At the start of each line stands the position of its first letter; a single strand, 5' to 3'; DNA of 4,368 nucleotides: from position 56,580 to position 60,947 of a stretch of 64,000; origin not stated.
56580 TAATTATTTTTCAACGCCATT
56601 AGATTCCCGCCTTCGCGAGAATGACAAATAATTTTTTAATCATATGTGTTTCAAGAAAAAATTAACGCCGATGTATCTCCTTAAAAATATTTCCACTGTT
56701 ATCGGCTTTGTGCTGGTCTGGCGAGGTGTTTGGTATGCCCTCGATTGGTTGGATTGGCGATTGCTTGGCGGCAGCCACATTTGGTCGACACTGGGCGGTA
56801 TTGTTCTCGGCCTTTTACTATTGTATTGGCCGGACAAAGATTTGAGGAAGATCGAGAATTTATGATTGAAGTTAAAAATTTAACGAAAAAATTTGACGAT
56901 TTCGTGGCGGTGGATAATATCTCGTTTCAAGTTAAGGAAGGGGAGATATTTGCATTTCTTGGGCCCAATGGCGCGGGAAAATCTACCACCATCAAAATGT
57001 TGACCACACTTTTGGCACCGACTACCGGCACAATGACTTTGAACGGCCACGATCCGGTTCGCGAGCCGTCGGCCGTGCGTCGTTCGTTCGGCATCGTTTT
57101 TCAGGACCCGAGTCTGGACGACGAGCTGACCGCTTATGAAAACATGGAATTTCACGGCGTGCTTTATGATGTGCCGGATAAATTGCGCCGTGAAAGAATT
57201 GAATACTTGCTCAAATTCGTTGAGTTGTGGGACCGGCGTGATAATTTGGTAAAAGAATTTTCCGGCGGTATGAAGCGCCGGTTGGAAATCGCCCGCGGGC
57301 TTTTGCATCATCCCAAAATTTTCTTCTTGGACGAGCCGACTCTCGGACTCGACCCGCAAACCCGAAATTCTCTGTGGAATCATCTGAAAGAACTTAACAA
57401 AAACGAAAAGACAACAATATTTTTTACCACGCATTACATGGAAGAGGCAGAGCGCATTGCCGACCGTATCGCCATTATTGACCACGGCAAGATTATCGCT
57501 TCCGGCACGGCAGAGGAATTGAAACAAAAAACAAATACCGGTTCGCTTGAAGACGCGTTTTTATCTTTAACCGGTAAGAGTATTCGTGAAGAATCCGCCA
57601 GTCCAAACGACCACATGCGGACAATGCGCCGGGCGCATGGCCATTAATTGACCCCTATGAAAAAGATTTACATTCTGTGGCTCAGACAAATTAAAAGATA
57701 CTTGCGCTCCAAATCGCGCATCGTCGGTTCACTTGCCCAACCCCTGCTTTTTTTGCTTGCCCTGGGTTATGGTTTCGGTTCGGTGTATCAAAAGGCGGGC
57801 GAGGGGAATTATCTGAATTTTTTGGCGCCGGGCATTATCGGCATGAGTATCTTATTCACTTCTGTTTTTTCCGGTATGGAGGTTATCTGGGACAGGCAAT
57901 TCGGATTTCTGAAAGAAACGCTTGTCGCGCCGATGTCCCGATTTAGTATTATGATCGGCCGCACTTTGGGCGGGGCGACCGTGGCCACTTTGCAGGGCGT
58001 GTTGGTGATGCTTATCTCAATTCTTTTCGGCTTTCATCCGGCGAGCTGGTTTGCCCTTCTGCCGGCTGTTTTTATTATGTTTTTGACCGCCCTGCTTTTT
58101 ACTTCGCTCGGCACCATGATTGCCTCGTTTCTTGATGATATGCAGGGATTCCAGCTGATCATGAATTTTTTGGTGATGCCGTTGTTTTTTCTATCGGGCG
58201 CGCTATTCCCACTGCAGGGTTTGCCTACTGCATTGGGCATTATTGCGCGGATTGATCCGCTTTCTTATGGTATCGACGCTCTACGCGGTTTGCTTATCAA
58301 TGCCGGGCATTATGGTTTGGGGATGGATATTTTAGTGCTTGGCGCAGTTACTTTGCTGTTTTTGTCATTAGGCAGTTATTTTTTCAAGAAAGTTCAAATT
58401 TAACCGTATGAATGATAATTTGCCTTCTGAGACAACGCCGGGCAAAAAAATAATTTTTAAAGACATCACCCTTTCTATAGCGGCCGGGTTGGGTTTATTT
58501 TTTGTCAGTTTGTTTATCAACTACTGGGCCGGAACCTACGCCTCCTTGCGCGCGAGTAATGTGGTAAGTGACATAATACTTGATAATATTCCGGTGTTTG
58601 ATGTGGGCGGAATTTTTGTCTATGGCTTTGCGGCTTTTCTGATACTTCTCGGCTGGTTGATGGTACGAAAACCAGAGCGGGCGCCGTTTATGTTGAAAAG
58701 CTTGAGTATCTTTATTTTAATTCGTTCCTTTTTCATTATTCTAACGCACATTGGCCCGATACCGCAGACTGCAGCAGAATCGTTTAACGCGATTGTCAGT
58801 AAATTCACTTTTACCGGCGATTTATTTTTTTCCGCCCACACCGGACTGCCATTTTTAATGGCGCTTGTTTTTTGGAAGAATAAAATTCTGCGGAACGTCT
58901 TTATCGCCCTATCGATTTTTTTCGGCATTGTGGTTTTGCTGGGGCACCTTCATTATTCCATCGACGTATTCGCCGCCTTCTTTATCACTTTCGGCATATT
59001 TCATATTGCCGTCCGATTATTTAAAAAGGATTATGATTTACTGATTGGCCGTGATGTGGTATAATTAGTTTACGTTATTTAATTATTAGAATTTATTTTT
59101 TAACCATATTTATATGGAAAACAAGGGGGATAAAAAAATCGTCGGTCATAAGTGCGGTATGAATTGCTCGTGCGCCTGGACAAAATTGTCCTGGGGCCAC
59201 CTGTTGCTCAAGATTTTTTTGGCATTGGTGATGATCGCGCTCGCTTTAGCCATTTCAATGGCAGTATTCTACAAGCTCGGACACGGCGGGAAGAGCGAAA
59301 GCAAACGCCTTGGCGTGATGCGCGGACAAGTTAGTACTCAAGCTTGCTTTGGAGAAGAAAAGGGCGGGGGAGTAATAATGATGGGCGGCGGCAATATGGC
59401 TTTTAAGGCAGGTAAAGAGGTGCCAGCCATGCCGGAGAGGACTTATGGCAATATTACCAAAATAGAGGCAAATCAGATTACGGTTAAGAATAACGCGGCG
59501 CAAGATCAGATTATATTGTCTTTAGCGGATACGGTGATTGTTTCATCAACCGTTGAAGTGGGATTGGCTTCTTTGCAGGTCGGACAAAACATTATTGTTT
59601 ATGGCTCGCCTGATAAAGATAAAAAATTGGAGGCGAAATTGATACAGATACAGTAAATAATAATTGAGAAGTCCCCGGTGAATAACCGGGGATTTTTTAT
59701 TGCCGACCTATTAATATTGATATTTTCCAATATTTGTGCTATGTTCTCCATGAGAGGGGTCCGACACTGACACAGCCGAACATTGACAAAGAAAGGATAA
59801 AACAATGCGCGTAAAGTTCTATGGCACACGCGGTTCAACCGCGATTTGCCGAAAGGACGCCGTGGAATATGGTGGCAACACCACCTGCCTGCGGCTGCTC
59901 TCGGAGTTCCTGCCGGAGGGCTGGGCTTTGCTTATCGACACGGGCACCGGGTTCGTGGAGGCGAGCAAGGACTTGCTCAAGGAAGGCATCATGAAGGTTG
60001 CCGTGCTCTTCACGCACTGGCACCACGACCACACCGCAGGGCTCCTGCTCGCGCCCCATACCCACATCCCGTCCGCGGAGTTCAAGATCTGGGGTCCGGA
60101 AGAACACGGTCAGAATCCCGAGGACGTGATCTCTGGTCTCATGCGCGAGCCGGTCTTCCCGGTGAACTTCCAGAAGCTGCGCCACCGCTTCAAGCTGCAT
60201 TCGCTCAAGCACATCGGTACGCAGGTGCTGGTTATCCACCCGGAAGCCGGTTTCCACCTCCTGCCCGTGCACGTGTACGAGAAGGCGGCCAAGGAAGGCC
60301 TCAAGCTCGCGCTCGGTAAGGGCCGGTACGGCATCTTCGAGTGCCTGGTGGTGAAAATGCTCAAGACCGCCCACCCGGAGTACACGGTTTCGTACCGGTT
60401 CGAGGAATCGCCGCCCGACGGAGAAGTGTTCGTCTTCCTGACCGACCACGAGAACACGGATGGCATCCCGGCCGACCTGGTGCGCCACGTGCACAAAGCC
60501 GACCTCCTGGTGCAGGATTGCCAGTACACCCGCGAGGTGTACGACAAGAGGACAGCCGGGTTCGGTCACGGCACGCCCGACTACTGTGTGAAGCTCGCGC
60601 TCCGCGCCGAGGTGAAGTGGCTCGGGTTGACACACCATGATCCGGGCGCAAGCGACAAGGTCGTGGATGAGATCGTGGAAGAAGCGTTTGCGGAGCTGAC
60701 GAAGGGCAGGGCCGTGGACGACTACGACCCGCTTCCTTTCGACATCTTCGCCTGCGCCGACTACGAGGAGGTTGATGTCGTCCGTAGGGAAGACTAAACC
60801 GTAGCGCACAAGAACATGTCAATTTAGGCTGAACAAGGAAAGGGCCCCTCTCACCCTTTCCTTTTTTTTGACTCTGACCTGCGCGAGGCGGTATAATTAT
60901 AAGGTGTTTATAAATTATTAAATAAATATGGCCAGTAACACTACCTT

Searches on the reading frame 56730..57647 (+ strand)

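Call 12: search_protein_families(library=pfam, proteins=[window:56730-57647:+], max_evalue=0.01)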
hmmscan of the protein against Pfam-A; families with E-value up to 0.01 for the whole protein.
window:56730-57647:+ (305 aa): 7 families
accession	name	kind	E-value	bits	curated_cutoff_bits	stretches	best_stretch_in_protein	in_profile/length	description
PF00005.33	ABC_tran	-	7.3e-36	124.2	25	1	62-204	2-136/137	ABC transporter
PF13304.12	AAA_21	-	5.7e-10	40.2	27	1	176-235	237-298/304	AAA domain, putative AbiEii toxin, Type IV TA system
PF13175.12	AAA_15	-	6.2e-07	29.8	32.1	1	196-235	330-369/374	AAA ATPase domain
PF13555.12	AAA_29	-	6.9e-05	22.9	27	1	65-105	16-55/61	P-loop containing region of AAA domain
PF13476.12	AAA_23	-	0.00032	21.8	27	1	64-104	15-52/201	AAA domain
PF02463.25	SMC_N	-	0.0037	17.1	40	0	197-242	161-204/220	RecF/RecN/SMC N terminal domain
PF13401.12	AAA_22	-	0.0044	17.8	27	0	73-118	7-52/130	AAA domain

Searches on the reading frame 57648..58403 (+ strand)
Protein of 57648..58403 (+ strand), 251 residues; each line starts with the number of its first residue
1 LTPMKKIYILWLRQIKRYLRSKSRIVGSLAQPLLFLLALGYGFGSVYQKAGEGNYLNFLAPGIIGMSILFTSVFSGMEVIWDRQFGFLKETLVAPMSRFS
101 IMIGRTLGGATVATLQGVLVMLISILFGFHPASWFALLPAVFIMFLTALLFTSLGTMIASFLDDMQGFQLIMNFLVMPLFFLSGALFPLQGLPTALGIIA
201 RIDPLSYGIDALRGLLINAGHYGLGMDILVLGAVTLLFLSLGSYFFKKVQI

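Call 12: search_protein_families(library=pfam, proteins=[window:57648-58403:+], max_evalue=0.01)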
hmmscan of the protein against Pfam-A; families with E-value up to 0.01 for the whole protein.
window:57648-58403:+ (251 aa): 2 families
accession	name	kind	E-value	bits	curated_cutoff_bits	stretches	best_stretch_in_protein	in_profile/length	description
PF01061.29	ABC2_membrane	-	1.1e-40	139.9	26.9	1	7-216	3-210/211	ABC-2 type transporter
PF12698.13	ABC2_membrane_3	-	1.3e-22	80.8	31.6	1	50-243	155-346/347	ABC-2 family transporter protein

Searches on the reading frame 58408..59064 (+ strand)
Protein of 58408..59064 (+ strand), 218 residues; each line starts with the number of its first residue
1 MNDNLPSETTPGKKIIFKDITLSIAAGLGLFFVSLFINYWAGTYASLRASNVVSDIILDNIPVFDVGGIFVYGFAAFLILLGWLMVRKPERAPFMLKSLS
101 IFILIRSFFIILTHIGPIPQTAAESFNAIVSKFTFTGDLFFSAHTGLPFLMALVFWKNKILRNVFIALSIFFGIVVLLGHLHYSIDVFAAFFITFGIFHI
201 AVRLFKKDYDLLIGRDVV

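Call 12: search_protein_families(library=pfam, proteins=[window:58408-59064:+], max_evalue=0.01)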
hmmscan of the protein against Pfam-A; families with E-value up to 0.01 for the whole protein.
window:58408-59064:+ (218 aa): 2 families
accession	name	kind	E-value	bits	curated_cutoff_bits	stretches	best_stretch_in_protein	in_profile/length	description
PF14360.12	PAP2_C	-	2.4e-08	34.9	27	1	137-200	3-71/74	PAP2 superfamily C-terminal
PF14378.12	PAP2_3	-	0.00036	20.8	27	1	72-198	36-188/190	PAP2 superfamily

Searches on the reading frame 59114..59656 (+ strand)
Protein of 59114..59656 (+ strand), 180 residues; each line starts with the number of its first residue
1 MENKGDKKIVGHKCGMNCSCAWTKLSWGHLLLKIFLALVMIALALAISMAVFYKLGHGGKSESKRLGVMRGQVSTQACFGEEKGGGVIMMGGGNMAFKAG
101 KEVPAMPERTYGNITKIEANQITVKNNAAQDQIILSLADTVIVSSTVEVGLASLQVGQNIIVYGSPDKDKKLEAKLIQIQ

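Call 12: search_protein_families(library=pfam, proteins=[window:59114-59656:+], max_evalue=0.01)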
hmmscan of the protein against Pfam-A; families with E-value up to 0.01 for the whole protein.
window:59114-59656:+ (180 aa): 1 family
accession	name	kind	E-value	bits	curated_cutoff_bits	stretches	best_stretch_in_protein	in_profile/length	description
PF18914.6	DUF5666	-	2.8e-05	24.7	27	1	111-177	1-59/60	Domain of unknown function (DUF5666)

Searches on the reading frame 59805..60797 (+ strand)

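Call 12: search_protein_families(library=pfam, proteins=[window:59805-60797:+], max_evalue=0.01)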
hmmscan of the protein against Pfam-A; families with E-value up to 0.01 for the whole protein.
window:59805-60797:+ (330 aa): 2 families
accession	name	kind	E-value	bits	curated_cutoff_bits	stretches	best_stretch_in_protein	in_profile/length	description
PF12706.13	Lactamase_B_2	-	4.2e-11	43.2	27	1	42-278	3-200/200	Beta-lactamase superfamily domain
PF00753.33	Lactamase_B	-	0.00058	20.3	22.7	1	41-159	17-139/196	Metallo-beta-lactamase superfamily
